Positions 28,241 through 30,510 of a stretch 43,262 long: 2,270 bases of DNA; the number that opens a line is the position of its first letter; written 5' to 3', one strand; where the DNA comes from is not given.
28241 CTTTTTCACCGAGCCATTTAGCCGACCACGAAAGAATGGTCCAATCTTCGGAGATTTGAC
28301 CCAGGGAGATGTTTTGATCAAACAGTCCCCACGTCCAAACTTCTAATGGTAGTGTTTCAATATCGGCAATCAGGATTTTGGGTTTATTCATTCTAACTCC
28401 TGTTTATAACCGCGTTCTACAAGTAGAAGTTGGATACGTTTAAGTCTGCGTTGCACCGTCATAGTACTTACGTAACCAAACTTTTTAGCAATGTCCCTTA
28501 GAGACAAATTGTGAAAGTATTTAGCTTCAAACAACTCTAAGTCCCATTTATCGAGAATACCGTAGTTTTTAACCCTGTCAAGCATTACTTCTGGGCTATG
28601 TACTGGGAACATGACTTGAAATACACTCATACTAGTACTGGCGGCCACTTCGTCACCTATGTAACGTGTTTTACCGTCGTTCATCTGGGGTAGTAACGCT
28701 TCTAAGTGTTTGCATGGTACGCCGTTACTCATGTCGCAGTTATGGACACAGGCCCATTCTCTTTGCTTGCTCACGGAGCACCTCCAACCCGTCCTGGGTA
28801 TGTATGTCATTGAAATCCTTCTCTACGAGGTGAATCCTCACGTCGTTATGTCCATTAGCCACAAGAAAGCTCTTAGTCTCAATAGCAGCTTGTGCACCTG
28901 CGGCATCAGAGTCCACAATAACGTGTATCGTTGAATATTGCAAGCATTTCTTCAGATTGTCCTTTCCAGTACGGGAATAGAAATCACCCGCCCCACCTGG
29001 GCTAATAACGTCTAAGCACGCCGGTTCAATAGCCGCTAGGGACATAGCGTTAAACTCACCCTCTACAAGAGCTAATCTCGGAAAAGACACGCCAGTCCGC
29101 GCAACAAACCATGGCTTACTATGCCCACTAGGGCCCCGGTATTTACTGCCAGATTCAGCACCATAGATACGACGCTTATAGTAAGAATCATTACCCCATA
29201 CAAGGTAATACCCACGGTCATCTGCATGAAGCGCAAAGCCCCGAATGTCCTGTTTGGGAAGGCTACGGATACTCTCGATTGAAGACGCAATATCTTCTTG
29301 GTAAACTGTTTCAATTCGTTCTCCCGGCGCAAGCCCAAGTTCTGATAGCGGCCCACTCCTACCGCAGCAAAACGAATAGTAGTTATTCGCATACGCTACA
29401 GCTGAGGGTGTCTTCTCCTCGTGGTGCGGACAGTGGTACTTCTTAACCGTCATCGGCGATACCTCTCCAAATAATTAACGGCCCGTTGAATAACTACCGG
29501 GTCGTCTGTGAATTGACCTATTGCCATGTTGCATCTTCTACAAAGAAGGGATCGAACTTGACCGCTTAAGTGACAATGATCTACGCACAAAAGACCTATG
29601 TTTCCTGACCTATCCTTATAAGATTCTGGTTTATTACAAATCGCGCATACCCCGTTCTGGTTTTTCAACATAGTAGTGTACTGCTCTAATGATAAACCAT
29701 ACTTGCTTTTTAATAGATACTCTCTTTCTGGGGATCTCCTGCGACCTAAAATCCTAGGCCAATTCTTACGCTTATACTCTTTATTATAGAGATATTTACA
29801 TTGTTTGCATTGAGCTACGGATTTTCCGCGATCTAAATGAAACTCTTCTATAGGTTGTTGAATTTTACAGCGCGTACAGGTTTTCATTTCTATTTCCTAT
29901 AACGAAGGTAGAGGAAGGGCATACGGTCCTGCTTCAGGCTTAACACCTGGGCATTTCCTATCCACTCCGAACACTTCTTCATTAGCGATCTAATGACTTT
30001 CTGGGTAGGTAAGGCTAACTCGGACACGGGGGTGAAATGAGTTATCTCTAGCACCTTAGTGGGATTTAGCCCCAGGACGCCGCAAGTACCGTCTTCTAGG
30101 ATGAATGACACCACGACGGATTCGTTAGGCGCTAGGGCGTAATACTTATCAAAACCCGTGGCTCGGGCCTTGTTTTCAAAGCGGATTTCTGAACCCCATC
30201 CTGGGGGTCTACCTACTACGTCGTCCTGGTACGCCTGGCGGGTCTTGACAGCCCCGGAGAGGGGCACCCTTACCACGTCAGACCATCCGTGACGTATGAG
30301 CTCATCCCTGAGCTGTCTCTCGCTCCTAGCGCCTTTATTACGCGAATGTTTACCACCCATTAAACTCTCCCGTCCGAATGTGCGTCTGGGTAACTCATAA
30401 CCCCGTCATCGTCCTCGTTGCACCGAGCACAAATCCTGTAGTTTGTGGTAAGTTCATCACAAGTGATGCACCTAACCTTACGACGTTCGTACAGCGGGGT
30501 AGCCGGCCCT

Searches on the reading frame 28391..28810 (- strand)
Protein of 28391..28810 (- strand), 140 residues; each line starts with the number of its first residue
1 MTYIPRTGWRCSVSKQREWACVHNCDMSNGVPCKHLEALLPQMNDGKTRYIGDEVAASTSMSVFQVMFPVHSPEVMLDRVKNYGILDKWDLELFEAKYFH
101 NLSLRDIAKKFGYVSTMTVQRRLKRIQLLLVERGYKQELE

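Call 53: search_protein_families(library=pfam, proteins=[window:28391-28810:-], max_evalue=0.01)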
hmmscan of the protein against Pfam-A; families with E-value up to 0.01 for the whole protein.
window:28391-28810:- (140 aa): 2 families
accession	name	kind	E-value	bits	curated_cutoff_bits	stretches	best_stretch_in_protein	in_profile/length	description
PF08281.18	Sigma70_r4_2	-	0.0028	17.7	25.7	1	92-125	17-49/54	Sigma-70, region 4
PF00165.29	HTH_AraC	-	0.0041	17.6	26.6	1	100-126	7-32/42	Bacterial regulatory helix-turn-helix proteins, AraC family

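Call 90: search_protein_families(library=pfam, proteins=[window:28391-28810:-], max_evalue=1)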
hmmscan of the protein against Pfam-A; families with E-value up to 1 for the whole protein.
window:28391-28810:- (140 aa): 13 families
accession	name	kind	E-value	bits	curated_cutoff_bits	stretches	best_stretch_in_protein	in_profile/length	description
PF08281.18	Sigma70_r4_2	-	0.0028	17.7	25.7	1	92-125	17-49/54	Sigma-70, region 4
PF00165.29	HTH_AraC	-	0.0041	17.6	26.6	1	100-126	7-32/42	Bacterial regulatory helix-turn-helix proteins, AraC family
PF13613.12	HTH_Tnp_4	-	0.02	14.9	27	1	100-134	18-51/53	Helix-turn-helix of DDE superfamily endonuclease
PF04545.22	Sigma70_r4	-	0.021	14.7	24.1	1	94-125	13-43/50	Sigma-70, region 4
PF13384.12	HTH_23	-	0.027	14.7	24.6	1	102-126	18-41/50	Homeodomain-like domain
PF08279.18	HTH_11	-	0.039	14.3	25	1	100-130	15-43/55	HTH domain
PF18024.7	HTH_50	-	0.042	14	27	1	86-127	8-48/50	Helix-turn-helix domain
PF01726.22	LexA_DNA_bind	-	0.065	13.5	23.7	1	103-126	27-50/65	LexA DNA binding domain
PF00440.29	TetR_N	-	0.072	13.3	24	1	92-113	7-28/47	Bacterial regulatory proteins, tetR family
PF04967.18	HTH_10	-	0.082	13.2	23.1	1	100-127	22-48/53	HTH DNA binding domain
PF04297.20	UPF0122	-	0.084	13.6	22.7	1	88-132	20-63/101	Putative helix-turn-helix protein, YlxM / p13 like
PF13936.12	HTH_38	-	0.087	13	27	1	100-125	19-43/44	Helix-turn-helix domain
PF07638.17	Sigma70_ECF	-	0.097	13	21.1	1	78-126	128-175/185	ECF sigma factor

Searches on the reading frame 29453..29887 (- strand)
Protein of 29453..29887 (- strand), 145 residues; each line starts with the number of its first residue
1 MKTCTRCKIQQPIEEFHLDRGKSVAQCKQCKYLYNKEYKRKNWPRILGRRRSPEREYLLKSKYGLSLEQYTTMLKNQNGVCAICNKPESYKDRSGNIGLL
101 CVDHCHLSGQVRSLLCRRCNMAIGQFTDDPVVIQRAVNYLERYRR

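Call 53: search_protein_families(library=pfam, proteins=[window:29453-29887:-], max_evalue=0.01)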
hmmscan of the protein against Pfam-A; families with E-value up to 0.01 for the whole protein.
window:29453-29887:- (145 aa): 1 family
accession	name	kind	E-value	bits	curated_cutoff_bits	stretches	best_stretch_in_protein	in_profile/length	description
PF02945.21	Endonuclease_7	-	7.2e-22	77.5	23.6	1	58-141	3-81/82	Recombination endonuclease VII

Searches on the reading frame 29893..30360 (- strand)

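Call 53: search_protein_families(library=pfam, proteins=[window:29893-30360:-], max_evalue=0.01)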
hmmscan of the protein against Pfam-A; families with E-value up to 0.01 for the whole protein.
window:29893-30360:- (156 aa): 2 families
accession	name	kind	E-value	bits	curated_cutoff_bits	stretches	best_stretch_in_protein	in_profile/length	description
PF24608.2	PDDEXK_15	-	7e-05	23.2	27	1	6-67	2-64/164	Phage putative PDDEXK endonuclease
PF01870.24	Hjc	-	0.0095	16.3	21.1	0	13-66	2-49/93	Archaeal holliday junction resolvase (hjc)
